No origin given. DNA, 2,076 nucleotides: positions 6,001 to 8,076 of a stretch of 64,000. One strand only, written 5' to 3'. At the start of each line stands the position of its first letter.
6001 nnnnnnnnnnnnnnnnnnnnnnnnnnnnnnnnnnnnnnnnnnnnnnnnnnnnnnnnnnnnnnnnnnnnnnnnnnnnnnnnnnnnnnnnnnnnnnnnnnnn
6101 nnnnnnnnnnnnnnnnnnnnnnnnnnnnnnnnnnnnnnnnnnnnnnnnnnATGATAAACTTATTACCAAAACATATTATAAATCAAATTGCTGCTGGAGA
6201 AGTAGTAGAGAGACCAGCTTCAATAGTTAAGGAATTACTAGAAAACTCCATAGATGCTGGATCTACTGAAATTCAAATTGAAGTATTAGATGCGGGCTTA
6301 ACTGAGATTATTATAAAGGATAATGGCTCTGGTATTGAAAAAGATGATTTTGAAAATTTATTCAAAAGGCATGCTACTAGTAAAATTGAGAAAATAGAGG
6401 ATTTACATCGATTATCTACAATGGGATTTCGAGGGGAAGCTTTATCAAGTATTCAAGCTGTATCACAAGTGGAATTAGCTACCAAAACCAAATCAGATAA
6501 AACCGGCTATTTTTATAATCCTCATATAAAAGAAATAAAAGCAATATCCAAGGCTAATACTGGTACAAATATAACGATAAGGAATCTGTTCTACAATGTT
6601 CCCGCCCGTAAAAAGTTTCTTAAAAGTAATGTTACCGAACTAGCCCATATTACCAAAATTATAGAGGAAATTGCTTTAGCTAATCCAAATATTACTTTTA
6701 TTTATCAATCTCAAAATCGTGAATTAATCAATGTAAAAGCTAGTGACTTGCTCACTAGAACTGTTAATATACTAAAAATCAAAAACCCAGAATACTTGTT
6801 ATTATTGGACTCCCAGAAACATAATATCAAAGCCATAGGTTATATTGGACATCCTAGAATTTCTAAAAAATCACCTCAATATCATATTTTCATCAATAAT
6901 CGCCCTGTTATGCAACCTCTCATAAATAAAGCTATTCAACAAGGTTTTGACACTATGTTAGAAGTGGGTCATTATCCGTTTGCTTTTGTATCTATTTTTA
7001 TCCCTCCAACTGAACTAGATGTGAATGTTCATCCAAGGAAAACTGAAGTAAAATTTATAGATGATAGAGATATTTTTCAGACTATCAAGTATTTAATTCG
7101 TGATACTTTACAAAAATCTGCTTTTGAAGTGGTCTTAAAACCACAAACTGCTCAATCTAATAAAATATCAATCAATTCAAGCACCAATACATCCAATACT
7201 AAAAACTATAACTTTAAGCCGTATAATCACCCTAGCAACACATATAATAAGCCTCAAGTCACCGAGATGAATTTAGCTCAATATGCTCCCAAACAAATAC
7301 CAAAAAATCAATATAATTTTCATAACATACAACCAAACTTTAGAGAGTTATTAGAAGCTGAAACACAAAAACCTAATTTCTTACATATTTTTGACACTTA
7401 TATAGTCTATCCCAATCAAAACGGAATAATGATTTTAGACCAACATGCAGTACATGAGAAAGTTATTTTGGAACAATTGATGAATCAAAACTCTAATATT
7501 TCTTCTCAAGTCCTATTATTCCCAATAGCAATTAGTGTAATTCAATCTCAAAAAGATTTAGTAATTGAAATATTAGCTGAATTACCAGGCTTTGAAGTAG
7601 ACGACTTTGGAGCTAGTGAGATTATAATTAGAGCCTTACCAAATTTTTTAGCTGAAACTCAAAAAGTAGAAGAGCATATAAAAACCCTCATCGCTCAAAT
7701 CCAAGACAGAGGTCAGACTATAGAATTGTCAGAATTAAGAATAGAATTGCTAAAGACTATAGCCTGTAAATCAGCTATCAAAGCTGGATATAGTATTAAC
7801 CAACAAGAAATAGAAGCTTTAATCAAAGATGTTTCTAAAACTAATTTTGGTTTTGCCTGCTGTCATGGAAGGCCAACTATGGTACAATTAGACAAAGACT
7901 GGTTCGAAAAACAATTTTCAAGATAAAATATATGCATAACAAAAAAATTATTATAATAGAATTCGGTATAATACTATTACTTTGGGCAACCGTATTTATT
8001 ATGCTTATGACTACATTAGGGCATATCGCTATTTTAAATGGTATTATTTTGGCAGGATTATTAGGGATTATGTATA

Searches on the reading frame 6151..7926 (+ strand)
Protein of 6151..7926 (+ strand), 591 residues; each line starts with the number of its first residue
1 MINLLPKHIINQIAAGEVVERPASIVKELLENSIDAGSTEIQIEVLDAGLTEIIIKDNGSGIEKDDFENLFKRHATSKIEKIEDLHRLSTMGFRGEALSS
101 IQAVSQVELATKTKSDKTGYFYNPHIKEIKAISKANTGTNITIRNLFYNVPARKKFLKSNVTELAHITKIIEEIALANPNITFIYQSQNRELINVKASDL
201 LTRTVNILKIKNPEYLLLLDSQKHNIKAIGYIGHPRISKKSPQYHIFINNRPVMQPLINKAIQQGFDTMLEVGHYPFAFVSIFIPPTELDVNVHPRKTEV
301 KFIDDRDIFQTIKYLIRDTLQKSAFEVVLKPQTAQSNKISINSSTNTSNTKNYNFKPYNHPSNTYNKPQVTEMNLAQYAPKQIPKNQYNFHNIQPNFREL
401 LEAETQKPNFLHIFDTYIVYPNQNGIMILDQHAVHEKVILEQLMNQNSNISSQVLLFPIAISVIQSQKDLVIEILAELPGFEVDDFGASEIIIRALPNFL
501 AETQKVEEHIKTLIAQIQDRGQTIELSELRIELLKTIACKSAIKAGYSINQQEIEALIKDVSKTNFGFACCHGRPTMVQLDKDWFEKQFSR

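Call 99: search_protein_families(library=pfam, proteins=[window:6151-7926:+], max_evalue=0.00001)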
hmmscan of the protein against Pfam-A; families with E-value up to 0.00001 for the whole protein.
window:6151-7926:+ (591 aa): 4 families
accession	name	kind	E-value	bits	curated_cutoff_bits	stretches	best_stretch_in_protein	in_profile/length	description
PF01119.25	DNA_mis_repair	-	2.8e-28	98.4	26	1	214-320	11-118/119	DNA mismatch repair protein, C-terminal domain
PF08676.16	MutL_C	-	3.7e-26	91.9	25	1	413-546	4-139/142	MutL C terminal dimerisation domain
PF13589.12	HATPase_c_3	-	3e-15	56.9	25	1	23-125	4-106/137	Histidine kinase-, DNA gyrase B-, and HSP90-like ATPase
PF02518.31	HATPase_c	-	1.9e-08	35.2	26.4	1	20-85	4-64/111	Histidine kinase-, DNA gyrase B-, and HSP90-like ATPase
